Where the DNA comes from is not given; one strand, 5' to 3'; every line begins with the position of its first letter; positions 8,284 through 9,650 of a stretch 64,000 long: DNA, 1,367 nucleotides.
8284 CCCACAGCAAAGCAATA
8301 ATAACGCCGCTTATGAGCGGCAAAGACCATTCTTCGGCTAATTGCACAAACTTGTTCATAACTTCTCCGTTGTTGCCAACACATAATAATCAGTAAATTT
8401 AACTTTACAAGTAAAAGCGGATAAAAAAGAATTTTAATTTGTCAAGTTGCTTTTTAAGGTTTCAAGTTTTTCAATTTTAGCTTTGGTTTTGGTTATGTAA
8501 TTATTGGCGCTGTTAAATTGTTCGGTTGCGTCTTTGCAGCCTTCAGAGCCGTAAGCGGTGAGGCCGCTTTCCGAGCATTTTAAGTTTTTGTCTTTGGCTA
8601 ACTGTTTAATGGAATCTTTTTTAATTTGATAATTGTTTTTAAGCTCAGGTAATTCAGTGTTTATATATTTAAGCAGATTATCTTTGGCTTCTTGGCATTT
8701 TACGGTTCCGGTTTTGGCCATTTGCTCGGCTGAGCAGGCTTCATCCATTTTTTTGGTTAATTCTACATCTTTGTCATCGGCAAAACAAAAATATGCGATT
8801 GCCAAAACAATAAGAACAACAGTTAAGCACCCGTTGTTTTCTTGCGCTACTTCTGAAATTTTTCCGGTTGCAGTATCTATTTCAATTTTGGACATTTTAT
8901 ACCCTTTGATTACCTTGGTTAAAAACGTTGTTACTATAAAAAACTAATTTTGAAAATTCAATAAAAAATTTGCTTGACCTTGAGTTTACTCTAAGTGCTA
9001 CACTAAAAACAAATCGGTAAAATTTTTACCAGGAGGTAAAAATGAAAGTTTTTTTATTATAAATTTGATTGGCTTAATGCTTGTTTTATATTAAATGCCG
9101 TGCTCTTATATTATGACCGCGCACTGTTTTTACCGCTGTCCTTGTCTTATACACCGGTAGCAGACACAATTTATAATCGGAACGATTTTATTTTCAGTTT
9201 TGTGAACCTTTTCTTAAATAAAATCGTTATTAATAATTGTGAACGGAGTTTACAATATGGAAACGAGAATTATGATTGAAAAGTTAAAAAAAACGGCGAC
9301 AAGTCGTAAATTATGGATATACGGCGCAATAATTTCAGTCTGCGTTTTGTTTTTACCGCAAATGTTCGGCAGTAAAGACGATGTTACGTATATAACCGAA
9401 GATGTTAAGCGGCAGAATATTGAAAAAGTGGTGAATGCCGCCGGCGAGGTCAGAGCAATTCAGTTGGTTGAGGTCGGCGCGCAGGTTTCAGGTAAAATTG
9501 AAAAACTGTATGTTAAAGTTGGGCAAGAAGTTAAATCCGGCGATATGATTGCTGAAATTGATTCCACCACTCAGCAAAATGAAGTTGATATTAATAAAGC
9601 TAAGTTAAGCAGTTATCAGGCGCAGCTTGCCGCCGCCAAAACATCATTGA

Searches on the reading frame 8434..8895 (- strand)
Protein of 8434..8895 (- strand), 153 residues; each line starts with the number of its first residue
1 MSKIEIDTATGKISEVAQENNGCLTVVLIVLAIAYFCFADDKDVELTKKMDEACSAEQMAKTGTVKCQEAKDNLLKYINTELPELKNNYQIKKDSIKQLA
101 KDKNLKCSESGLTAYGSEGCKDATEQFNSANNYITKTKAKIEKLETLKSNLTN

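Call 5: search_protein_families(library=pfam, proteins=[window:8434-8895:-])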
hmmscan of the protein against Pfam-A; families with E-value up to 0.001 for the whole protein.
window:8434-8895:- (153 aa): 0 families

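Call 24: search_protein_families(library=pfam, proteins=[window:8434-8895:-], max_evalue=1)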
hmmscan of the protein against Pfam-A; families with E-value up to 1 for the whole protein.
window:8434-8895:- (153 aa): 0 families

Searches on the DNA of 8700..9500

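Call 3: search_rna_families(source=window, start=8700, end=9500, threshold=evalue, max_evalue=10)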
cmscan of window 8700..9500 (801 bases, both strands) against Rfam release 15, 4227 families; matches with E-value up to 10: 6.
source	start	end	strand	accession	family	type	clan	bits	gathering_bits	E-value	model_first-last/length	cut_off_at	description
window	8970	9038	-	RF03021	RT-18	Gene; sRNA;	-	20.1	41.3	0.91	1-84/84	no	RT-18 RNA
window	9093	9193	-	RF00524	R2_retro_el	Cis-reg;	-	17.9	38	0.31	1-212/212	no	R2 RNA element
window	8748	8810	+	RF03938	mir-4662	Gene; miRNA;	-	17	97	2.9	1-67/67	no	mir-4662 microRNA precursor family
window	8899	8953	+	RF00204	snoR12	Gene; snRNA; snoRNA; CD-box;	-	16.7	39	4.7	28-78/83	no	Small nucleolar RNA R12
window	8768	8813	-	RF00669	mir-96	Gene; miRNA;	-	14.6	65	7.7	1-78/78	no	mir-96 microRNA precursor family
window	9222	9271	+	RF01405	STnc490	Gene; sRNA;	-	13.1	56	7.8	68-118/124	no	STnc490 Hfq binding RNA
